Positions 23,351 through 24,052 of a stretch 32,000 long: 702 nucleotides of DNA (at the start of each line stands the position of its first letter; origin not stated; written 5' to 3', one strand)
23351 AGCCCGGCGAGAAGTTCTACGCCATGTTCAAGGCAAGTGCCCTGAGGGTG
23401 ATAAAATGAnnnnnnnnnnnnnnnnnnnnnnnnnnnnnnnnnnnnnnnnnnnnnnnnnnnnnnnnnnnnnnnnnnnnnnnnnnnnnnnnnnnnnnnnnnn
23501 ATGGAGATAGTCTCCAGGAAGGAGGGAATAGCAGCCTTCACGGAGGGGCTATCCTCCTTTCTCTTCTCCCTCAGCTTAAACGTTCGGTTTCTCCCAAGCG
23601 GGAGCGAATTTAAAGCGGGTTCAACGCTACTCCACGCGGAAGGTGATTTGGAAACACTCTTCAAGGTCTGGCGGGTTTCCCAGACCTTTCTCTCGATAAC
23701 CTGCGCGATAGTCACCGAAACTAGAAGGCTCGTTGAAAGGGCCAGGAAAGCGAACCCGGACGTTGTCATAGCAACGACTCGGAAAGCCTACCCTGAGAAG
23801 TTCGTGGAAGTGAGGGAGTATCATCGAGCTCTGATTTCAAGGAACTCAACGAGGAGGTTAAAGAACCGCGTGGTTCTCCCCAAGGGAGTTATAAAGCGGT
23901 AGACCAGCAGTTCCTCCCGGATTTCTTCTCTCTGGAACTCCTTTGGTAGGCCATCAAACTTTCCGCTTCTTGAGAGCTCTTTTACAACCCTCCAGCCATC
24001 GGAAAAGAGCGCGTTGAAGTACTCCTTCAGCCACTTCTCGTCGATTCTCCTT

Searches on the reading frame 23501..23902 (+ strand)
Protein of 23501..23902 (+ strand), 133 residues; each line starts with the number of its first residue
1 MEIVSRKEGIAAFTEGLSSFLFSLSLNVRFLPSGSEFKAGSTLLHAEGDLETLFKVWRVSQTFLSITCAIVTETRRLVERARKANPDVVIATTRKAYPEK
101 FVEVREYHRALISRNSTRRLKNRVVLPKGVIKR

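Call 8: search_protein_families(library=pfam, proteins=[window:23501-23902:+], max_evalue=0.001)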
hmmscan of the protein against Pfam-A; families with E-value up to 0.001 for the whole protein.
window:23501-23902:+ (133 aa): 1 family
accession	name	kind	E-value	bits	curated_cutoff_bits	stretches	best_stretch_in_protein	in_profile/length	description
PF02749.22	QRPTase_N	-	1.7e-08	35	27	1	1-66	16-80/82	Quinolinate phosphoribosyl transferase, N-terminal domain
